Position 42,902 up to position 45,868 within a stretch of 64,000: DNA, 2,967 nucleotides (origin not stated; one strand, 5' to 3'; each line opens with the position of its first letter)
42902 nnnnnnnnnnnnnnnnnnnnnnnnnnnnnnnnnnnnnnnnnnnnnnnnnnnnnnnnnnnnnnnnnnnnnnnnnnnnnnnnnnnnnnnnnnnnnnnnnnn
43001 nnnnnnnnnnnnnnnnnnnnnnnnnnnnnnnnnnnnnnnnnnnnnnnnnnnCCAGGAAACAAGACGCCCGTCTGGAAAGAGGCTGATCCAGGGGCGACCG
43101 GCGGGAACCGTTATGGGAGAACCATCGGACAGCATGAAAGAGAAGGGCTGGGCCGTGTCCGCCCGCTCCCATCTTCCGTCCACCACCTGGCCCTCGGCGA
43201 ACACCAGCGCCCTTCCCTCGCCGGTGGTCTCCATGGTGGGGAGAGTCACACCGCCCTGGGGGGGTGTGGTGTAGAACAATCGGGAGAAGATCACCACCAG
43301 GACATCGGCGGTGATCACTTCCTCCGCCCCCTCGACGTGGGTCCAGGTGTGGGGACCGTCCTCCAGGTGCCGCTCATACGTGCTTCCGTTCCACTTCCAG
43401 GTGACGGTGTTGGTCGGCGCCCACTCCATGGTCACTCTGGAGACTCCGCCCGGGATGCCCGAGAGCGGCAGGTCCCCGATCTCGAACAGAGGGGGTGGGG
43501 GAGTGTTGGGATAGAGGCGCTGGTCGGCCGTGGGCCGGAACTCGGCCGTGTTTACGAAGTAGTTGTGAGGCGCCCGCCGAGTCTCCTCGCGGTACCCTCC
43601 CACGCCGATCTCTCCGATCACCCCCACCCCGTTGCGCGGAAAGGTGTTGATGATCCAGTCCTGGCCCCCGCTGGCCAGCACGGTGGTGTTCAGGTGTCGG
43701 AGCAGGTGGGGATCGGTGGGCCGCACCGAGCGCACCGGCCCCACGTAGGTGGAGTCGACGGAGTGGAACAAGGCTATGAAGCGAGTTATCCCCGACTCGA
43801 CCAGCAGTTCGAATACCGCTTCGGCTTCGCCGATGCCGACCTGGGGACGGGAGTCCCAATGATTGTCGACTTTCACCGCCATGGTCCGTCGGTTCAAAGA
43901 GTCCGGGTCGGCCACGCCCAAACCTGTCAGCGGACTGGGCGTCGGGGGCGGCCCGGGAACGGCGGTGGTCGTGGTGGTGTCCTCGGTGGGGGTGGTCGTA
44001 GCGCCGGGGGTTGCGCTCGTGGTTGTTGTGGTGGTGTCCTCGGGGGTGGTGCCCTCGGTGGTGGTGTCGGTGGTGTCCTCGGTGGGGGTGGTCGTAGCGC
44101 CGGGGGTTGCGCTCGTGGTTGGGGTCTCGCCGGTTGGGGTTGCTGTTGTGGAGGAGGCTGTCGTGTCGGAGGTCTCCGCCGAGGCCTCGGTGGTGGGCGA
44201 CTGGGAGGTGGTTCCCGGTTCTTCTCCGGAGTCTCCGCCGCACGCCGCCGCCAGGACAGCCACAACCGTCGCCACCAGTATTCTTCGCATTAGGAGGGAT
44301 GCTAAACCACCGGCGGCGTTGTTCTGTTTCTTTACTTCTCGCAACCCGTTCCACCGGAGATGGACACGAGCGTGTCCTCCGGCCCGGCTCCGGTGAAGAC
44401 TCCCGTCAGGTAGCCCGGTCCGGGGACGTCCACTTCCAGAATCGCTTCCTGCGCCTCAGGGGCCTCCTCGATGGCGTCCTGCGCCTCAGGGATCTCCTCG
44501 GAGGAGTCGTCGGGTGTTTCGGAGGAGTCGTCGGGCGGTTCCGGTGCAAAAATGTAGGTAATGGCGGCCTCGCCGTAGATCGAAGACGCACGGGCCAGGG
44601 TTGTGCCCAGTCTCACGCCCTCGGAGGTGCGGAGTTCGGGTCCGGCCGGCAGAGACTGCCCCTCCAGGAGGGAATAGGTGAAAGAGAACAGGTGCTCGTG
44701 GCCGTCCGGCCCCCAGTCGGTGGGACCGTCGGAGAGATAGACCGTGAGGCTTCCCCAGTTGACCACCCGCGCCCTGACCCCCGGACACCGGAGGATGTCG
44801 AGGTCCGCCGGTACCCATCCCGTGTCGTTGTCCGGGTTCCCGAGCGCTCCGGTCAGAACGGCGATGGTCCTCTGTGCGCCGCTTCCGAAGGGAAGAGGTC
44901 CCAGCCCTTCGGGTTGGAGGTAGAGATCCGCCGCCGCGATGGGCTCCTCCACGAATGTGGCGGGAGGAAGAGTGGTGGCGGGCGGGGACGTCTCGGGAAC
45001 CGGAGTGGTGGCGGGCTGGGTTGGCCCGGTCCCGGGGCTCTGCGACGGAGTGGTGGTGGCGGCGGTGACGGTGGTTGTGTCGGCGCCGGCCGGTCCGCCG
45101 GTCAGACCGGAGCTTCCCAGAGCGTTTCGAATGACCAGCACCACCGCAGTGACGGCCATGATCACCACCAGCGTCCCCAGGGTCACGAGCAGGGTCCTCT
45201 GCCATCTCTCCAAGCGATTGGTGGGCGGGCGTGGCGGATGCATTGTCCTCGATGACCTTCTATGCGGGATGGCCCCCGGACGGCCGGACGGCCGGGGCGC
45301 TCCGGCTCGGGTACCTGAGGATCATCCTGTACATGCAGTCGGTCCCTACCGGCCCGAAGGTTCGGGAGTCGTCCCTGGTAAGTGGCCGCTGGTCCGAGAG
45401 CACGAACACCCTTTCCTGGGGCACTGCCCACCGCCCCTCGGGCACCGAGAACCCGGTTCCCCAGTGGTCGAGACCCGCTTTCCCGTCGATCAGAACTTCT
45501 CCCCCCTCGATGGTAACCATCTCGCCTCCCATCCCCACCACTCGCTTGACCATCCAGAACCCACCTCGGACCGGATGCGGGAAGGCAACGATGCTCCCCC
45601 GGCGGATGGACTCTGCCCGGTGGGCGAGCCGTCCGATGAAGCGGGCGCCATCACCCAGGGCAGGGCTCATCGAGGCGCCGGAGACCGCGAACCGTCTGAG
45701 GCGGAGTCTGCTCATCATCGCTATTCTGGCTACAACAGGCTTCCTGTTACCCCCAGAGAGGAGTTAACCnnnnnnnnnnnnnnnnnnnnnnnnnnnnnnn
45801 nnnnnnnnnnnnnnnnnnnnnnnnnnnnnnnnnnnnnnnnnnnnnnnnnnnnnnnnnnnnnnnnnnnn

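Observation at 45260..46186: Ni-SOD (sodN) with a Pro5->Phe substitution in the nickel hook, paired with its maturation protease sodX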

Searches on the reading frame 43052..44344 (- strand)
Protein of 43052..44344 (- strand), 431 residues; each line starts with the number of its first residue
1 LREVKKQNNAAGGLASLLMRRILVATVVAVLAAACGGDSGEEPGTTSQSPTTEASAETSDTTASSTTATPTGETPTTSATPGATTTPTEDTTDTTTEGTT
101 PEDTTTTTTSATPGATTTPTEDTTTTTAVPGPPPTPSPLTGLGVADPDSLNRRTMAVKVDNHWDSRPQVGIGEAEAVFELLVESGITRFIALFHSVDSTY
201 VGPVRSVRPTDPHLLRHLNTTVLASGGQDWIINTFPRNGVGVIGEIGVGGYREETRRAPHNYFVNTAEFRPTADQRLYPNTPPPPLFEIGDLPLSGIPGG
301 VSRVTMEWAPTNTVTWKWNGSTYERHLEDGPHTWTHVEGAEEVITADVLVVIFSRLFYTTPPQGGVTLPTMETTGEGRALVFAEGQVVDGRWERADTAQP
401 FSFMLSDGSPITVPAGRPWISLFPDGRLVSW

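Call 35: search_protein_families(library=pfam, proteins=[window:43052-44344:-], max_evalue=0.00001)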
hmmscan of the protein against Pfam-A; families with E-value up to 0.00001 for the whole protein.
window:43052-44344:- (431 aa): 2 families
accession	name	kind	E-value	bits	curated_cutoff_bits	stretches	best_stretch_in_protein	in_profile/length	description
PF11258.13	DUF3048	-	1.1e-31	110.4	25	1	139-276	1-145/148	Protein of unknown function (DUF3048) N-terminal domain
PF17479.7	DUF3048_C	-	2.9e-14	53.8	25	1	305-420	2-114/114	Protein of unknown function (DUF3048) C-terminal domain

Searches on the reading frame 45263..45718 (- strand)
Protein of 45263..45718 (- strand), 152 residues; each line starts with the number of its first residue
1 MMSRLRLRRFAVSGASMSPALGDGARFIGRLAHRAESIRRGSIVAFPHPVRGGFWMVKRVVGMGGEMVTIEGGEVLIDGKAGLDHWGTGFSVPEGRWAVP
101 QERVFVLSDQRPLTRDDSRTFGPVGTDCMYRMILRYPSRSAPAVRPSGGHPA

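Call 3: search_protein_families(library=pfam, proteins=[window:45263-45718:-], max_evalue=0.01)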
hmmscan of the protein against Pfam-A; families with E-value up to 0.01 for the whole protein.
window:45263-45718:- (152 aa): 1 family
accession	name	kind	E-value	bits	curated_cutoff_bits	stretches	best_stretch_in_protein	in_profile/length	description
PF10502.14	Peptidase_S26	-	6.9e-19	68.9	22.9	1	9-126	25-156/168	Signal peptidase, peptidase S26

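Call 4: search_protein_families(library=ncbifam, proteins=[window:45263-45718:-], max_evalue=0.01)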
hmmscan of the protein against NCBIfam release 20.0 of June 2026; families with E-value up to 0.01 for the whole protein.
window:45263-45718:- (152 aa): 4 families
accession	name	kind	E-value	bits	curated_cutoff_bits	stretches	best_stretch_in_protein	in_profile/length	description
TIGR02227.1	sigpep_I_bact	equivalog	1.8e-17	63.7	47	1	9-127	22-148/162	signal peptidase I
TIGR02754.1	sod_Ni_protease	equivalog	3.3e-09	37.1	63.25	1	12-73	3-65/90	nickel-type superoxide dismutase maturation protease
TIGR02771.1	TraF_Ti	equivalog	2.2e-05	24.1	100.25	1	50-128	77-160/171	conjugative transfer signal peptidase TraF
NF008114.0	PRK10861.1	equivalog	0.00023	20.6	277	0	39-70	127-158/324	signal peptidase I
